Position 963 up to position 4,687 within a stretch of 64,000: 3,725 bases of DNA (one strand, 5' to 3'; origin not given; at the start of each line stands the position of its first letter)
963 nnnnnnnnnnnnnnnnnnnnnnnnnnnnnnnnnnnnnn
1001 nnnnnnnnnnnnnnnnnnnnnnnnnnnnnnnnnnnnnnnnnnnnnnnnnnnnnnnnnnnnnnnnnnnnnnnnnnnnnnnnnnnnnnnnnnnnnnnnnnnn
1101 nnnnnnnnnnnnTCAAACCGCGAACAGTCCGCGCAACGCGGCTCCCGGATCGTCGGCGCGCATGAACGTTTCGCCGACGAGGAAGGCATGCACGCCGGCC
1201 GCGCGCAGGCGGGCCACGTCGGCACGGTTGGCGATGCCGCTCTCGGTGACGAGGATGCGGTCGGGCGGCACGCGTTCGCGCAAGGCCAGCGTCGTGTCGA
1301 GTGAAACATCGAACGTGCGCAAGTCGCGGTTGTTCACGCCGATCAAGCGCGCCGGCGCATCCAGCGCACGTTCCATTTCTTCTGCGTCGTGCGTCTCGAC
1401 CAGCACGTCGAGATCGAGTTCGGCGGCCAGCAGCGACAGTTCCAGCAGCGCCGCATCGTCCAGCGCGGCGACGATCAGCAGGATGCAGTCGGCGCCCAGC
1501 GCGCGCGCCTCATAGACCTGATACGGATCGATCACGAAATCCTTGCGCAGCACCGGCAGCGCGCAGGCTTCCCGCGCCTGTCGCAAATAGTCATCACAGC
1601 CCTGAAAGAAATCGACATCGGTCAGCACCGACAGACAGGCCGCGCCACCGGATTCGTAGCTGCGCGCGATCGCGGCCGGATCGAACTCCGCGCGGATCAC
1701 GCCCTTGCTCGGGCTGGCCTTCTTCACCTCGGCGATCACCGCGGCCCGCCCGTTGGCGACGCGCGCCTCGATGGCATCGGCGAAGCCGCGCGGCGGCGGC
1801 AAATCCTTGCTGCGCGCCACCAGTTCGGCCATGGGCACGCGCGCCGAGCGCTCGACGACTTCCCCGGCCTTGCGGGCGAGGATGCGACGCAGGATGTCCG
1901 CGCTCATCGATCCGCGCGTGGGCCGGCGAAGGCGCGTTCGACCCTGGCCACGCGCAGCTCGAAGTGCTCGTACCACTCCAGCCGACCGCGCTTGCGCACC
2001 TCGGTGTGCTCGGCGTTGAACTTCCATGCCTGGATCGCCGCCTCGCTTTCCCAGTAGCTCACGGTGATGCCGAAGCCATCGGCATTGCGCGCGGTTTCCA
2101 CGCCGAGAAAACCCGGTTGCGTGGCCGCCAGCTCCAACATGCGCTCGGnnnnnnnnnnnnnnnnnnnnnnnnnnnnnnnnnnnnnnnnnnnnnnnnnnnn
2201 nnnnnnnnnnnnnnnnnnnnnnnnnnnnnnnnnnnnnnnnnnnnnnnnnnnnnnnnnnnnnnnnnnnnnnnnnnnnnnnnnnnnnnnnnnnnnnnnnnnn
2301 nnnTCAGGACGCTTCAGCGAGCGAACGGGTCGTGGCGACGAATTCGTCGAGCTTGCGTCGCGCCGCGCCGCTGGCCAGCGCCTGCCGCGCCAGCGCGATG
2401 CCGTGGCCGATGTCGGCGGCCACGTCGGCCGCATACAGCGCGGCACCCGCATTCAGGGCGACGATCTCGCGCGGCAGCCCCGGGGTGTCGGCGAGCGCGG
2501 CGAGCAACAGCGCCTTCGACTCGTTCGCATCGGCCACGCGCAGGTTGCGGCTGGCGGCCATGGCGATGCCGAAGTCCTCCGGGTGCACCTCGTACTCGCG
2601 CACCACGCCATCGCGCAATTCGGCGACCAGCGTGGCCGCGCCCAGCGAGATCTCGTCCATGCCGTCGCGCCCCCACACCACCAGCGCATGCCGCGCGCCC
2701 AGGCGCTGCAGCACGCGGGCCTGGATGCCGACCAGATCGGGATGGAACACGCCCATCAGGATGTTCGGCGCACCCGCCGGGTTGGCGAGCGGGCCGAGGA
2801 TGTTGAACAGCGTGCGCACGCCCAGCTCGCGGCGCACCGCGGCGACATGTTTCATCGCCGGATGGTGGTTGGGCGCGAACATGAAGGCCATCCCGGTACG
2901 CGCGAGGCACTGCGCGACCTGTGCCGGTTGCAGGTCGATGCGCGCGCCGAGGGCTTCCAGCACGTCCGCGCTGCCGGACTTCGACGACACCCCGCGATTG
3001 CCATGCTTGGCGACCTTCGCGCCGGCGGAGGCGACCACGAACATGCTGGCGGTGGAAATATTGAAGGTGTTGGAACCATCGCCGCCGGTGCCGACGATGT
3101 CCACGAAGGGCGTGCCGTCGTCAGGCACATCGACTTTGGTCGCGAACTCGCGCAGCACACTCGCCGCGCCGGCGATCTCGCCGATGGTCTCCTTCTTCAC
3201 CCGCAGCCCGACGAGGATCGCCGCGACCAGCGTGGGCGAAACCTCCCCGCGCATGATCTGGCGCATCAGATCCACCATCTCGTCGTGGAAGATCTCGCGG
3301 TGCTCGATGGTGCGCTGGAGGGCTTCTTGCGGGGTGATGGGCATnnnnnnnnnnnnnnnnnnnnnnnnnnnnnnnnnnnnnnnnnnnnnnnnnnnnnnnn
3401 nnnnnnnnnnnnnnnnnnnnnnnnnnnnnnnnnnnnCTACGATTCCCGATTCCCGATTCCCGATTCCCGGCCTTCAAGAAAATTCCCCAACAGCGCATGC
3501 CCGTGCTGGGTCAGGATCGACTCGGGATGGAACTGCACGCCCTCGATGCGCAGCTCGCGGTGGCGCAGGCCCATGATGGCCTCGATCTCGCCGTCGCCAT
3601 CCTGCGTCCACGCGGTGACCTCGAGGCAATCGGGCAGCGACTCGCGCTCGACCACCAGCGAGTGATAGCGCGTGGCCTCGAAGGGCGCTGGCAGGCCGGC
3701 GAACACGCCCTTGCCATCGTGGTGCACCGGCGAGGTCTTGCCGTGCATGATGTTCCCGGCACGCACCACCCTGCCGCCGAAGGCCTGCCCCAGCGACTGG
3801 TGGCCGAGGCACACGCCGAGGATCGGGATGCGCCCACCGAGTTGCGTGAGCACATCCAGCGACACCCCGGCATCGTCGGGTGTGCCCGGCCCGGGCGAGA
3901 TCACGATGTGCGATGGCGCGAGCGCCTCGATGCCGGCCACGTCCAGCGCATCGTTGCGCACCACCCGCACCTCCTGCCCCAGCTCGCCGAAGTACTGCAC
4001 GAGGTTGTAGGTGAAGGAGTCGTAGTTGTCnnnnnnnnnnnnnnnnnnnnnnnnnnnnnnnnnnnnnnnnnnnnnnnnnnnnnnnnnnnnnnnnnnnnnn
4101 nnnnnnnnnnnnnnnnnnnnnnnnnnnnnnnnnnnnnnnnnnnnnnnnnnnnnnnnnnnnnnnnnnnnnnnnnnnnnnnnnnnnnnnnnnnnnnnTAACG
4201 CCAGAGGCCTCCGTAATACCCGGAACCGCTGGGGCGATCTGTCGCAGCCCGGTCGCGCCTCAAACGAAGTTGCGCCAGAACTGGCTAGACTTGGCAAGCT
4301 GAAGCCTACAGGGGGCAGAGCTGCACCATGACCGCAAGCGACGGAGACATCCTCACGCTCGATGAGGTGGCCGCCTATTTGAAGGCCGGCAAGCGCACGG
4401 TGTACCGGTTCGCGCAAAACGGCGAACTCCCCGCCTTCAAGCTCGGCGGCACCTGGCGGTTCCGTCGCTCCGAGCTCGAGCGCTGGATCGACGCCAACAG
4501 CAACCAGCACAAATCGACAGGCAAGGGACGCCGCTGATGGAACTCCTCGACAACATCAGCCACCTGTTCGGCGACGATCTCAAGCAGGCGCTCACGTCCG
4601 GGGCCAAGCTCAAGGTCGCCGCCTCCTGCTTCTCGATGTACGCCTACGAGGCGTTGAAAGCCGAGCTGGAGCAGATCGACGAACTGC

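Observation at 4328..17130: Eight-gene co-directional island with a Type III-like Mod/Res core embedded among SNF2 helicase, DUF4391, DUF2130 and AlbA_2 genes, matching no named defence system I can identify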

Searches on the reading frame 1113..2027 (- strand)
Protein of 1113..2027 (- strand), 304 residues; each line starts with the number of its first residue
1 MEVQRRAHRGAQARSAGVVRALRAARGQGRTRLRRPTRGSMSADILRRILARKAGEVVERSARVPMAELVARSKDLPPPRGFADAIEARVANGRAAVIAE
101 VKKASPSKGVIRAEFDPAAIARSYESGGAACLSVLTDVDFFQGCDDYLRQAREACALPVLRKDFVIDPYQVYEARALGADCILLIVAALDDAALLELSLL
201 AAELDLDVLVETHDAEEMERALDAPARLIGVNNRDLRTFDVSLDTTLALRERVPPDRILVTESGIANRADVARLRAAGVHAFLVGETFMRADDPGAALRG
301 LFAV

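Call 110: search_protein_families(library=pfam, proteins=[window:1113-2027:-], max_evalue=0.00001)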
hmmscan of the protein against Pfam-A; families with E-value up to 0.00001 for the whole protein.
window:1113-2027:- (304 aa): 1 family
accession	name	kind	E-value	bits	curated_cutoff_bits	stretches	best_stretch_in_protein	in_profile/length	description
PF00218.27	IGPS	-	1.7e-96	322.7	27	1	46-300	1-253/254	Indole-3-glycerol phosphate synthase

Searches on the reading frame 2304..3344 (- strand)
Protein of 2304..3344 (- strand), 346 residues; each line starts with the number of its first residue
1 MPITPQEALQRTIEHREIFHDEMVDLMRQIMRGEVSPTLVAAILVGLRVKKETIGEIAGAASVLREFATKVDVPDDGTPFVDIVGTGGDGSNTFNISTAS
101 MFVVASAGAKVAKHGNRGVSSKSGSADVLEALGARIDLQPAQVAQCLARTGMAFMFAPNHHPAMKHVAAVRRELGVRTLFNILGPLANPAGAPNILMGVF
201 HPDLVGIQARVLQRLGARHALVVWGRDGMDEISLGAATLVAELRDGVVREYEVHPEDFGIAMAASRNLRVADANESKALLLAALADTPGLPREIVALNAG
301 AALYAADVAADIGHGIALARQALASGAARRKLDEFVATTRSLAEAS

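Call 110: search_protein_families(library=pfam, proteins=[window:2304-3344:-], max_evalue=0.00001)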
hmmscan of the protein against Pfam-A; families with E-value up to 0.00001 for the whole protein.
window:2304-3344:- (346 aa): 2 families
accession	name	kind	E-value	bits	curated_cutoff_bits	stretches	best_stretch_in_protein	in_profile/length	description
PF00591.27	Glycos_transf_3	-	4.2e-92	308.8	27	1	79-328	3-252/253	Glycosyl transferase family, a/b domain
PF02885.22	Glycos_trans_3N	-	2.1e-16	59.8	26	1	6-68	1-63/63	Glycosyl transferase family, helical bundle domain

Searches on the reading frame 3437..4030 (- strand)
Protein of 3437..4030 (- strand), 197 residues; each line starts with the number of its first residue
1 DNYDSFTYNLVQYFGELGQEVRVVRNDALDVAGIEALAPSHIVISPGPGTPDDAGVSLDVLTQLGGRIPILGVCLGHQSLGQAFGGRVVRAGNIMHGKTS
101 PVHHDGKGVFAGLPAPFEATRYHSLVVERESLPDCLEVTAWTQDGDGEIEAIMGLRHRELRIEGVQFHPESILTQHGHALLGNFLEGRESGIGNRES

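Call 110: search_protein_families(library=pfam, proteins=[window:3437-4030:-], max_evalue=0.00001)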
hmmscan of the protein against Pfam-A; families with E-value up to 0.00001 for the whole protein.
window:3437-4030:- (197 aa): 2 families
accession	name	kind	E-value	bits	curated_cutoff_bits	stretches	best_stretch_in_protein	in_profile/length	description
PF00117.34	GATase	-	2.7e-59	200.5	22.8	1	1-185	4-187/190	Glutamine amidotransferase class-I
PF07722.19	Peptidase_C26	-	2.7e-11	44.1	20.5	1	65-170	103-219/219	Peptidase C26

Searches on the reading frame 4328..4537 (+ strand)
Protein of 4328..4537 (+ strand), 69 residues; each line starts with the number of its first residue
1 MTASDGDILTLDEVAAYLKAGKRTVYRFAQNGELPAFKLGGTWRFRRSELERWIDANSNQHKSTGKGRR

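Call 4: search_protein_families(library=pfam, proteins=[window:4328-4537:+], max_evalue=0.01)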
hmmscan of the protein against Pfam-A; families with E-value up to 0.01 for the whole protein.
window:4328-4537:+ (69 aa): 1 family
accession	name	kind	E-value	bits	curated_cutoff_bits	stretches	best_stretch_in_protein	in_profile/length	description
PF12728.13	HTH_17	-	2.5e-19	69.7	27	1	9-57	2-50/51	Helix-turn-helix domain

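Call 5: search_protein_families(library=padloc, proteins=[window:4328-4537:+], max_evalue=0.001)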
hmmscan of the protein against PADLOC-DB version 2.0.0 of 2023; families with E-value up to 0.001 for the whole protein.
window:4328-4537:+ (69 aa): 1 family
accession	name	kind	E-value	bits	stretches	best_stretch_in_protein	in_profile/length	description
PDLC04133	mad1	-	1.3e-08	33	1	9-55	6-52/60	mads_1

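Call 6: search_protein_families(library=ncbifam, proteins=[window:4328-4537:+], max_evalue=0.001)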
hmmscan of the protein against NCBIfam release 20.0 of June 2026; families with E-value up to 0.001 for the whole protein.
window:4328-4537:+ (69 aa): 3 families
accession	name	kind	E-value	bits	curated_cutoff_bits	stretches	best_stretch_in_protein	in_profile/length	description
NF047737.1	antiphage_MADS1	equivalog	4.8e-22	77.9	80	1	8-54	3-49/49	methylation-associated defense system helix-turn-helix domain-containing protein MAD1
TIGR01764.1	excise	domain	1.1e-16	60.8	28.8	1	9-55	2-48/49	excisionase family DNA-binding protein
NF033787.1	HTH_BldC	subfamily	1.6e-08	34.2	77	1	8-52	2-47/49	BldC family transcriptional regulator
